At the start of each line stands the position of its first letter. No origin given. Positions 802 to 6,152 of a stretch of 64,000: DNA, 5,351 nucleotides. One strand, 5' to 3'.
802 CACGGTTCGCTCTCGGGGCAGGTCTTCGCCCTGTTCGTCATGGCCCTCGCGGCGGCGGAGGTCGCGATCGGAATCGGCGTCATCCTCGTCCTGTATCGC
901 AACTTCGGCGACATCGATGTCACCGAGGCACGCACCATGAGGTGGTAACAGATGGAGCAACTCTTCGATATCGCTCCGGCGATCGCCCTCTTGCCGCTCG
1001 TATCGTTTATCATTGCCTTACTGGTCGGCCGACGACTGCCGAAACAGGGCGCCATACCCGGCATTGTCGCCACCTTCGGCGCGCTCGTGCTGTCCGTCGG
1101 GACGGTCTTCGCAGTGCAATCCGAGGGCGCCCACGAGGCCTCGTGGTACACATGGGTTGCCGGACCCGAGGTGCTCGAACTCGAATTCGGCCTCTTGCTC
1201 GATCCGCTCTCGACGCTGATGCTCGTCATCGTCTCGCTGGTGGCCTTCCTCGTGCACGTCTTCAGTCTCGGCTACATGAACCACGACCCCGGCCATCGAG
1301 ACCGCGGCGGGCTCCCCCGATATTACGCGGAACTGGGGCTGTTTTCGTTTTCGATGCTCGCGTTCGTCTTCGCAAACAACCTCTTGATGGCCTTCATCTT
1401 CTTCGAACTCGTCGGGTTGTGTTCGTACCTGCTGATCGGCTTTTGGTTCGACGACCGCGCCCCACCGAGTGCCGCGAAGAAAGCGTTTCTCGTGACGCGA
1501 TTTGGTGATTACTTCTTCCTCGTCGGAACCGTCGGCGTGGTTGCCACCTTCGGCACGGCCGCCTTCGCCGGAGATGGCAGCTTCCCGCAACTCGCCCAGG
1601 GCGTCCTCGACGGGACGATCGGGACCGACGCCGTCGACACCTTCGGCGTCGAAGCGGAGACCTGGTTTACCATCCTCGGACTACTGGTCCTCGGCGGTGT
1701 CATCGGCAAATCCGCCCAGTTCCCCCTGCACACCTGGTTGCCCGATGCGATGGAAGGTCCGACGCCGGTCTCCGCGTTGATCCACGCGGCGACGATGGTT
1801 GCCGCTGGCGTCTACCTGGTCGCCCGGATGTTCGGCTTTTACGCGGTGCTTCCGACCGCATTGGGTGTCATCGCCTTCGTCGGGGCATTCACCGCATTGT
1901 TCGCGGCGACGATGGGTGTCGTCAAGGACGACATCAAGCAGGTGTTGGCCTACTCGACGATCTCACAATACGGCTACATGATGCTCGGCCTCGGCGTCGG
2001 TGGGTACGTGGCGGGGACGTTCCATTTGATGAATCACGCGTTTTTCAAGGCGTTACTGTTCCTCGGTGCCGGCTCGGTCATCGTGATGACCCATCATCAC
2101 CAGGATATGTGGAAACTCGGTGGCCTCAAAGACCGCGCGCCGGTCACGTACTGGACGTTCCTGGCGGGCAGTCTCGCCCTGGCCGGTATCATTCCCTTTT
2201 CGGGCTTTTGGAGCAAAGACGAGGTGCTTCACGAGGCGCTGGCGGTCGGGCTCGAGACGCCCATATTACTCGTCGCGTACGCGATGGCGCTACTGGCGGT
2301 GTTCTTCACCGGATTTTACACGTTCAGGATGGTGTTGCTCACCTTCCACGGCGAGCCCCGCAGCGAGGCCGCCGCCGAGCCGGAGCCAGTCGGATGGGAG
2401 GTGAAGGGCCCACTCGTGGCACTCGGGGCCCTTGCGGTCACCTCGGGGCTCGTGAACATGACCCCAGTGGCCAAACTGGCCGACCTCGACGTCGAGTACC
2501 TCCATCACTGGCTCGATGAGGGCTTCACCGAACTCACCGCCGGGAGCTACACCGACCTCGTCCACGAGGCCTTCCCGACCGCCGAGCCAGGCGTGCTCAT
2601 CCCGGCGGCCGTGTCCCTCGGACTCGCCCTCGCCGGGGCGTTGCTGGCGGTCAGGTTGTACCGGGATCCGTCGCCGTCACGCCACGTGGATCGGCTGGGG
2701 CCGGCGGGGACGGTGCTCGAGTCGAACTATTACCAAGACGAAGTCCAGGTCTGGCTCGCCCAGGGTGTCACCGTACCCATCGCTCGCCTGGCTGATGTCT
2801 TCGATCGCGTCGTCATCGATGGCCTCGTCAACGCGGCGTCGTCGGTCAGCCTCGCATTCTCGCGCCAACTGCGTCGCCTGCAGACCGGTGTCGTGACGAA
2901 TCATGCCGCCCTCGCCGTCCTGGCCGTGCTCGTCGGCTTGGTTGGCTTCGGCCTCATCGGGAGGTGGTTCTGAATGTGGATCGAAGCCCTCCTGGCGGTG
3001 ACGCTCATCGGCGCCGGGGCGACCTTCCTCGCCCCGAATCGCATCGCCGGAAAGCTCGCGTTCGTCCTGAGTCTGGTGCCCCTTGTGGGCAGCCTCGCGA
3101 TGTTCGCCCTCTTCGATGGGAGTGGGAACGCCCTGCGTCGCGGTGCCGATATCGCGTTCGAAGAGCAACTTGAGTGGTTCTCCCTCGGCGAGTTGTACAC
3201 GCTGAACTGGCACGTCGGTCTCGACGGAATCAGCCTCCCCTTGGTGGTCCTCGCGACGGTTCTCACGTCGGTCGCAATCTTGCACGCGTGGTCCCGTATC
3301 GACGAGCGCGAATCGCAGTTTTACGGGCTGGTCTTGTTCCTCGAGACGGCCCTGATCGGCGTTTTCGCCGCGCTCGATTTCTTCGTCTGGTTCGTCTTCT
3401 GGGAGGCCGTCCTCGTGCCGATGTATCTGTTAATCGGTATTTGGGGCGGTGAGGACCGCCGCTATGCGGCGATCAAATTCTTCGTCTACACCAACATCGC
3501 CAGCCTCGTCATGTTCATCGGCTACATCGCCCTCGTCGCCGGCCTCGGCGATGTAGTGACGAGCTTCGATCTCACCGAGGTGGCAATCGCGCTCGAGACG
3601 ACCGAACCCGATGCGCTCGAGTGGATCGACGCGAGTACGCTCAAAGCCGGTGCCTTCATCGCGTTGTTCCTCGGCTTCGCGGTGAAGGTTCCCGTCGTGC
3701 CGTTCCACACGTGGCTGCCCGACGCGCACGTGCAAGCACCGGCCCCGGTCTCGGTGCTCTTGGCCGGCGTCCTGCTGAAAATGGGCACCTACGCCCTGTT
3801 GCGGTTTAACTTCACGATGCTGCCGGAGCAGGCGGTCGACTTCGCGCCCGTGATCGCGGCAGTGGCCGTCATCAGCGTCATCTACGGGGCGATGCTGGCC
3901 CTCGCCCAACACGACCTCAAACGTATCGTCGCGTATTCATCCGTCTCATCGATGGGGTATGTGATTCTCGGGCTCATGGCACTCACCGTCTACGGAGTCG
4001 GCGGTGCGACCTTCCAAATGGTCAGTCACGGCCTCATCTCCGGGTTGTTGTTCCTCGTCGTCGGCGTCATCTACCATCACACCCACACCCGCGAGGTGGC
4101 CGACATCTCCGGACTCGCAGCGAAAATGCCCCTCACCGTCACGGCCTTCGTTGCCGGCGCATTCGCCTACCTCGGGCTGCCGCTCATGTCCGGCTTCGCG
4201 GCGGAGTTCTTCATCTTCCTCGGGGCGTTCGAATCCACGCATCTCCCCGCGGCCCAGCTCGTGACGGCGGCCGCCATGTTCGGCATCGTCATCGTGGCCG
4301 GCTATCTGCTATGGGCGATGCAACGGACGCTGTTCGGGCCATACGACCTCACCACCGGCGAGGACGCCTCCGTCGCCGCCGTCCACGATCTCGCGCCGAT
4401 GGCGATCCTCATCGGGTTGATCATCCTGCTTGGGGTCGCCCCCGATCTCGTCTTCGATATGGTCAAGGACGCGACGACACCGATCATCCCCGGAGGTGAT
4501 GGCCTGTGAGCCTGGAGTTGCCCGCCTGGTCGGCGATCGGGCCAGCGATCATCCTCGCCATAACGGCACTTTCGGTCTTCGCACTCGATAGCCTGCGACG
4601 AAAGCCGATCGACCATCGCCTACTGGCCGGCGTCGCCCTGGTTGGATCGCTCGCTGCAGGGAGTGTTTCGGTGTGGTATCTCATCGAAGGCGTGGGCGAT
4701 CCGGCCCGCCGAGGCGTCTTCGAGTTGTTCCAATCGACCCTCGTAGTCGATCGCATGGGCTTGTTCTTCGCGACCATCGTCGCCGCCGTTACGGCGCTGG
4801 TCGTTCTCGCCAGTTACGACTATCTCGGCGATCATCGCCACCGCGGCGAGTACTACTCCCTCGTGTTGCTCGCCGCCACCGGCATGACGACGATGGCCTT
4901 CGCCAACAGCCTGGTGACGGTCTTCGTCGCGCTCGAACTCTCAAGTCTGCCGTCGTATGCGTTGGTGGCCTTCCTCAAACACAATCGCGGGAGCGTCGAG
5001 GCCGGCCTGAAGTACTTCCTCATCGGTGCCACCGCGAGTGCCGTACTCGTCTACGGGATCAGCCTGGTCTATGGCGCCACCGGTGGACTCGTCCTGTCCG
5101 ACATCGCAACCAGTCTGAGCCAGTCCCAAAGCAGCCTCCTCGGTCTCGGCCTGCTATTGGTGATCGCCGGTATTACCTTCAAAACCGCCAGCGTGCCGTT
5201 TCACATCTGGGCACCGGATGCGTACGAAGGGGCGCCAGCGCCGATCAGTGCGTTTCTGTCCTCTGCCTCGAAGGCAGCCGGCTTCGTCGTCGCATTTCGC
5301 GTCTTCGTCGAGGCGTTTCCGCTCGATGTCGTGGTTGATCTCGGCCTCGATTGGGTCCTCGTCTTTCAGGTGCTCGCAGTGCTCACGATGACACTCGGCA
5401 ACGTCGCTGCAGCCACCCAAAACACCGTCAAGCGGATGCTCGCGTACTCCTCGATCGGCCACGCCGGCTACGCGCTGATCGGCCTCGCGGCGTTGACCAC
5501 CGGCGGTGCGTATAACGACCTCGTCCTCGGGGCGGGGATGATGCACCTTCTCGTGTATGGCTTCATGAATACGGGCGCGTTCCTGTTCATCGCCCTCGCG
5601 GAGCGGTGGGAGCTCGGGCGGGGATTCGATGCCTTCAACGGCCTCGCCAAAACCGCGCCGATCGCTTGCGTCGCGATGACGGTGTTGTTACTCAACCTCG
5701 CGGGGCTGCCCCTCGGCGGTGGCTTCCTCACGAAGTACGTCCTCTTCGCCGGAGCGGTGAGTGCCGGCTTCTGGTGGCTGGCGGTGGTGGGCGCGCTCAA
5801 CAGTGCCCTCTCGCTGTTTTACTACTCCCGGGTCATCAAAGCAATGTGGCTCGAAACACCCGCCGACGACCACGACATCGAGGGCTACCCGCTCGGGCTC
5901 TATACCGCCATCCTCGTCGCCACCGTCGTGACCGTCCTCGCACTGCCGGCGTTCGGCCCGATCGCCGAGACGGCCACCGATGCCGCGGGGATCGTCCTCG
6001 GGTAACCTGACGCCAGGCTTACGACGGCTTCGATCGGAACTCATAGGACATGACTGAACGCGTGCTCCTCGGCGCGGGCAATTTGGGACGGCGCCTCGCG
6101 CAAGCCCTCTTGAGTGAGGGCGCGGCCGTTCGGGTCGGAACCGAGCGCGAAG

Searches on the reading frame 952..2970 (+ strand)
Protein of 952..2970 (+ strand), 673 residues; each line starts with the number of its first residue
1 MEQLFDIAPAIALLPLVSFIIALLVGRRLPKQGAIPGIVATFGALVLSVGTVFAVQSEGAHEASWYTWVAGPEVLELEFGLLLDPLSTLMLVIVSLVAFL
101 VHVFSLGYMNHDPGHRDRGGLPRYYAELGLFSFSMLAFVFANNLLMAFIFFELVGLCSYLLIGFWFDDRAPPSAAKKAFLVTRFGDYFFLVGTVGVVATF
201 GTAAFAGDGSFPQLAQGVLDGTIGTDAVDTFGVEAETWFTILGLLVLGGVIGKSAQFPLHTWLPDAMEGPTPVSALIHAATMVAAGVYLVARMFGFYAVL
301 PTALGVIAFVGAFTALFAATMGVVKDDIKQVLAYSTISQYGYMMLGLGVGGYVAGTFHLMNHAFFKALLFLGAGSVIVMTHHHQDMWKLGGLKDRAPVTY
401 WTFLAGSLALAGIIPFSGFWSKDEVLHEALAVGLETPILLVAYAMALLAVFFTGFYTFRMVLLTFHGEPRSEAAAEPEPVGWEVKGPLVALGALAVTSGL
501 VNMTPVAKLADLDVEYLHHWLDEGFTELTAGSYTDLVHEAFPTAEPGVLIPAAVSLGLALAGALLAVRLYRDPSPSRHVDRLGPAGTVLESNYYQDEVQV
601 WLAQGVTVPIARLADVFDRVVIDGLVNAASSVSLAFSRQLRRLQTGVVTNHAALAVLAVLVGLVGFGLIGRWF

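Call 75: search_protein_families(library=pfam, proteins=[window:952-2970:+], max_evalue=0.00001)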
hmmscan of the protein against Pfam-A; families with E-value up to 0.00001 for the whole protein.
window:952-2970:+ (673 aa): 2 families
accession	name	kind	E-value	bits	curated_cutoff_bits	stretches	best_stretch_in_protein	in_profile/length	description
PF00361.26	Proton_antipo_M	-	3.1e-73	247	21.5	1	141-441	1-287/294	NADH:quinone oxidoreductase/Mrp antiporter, TM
PF00662.26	Proton_antipo_N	-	1e-16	61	24.5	1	73-115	5-47/51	NADH-Ubiquinone oxidoreductase (complex I), chain 5 N-terminus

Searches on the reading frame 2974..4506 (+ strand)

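Call 75: search_protein_families(library=pfam, proteins=[window:2974-4506:+], max_evalue=0.00001)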
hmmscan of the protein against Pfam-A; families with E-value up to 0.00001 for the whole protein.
window:2974-4506:+ (511 aa): 1 family
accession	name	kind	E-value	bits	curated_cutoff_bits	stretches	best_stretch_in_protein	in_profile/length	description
PF00361.26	Proton_antipo_M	-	6e-75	252.6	21.5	1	134-433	2-290/294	NADH:quinone oxidoreductase/Mrp antiporter, TM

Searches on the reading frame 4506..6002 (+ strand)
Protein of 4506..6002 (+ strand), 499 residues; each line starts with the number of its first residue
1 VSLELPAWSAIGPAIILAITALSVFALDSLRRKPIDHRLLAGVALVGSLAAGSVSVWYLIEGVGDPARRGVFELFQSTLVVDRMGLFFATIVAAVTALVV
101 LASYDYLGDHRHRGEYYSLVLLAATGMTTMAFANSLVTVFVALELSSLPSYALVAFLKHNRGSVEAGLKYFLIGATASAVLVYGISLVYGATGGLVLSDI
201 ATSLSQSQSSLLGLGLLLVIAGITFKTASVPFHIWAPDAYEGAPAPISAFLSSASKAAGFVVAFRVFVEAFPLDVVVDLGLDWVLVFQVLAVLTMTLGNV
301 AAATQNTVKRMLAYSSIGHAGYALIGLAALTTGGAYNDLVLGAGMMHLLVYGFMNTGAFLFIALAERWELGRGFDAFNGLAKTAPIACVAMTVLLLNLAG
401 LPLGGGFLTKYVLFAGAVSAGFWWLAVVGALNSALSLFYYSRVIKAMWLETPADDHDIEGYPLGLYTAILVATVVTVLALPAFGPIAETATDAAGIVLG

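Call 75: search_protein_families(library=pfam, proteins=[window:4506-6002:+], max_evalue=0.00001)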
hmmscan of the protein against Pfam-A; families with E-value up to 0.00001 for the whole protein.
window:4506-6002:+ (499 aa): 1 family
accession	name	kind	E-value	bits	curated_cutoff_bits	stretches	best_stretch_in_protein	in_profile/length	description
PF00361.26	Proton_antipo_M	-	2.6e-64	217.7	21.5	1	133-435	1-293/294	NADH:quinone oxidoreductase/Mrp antiporter, TM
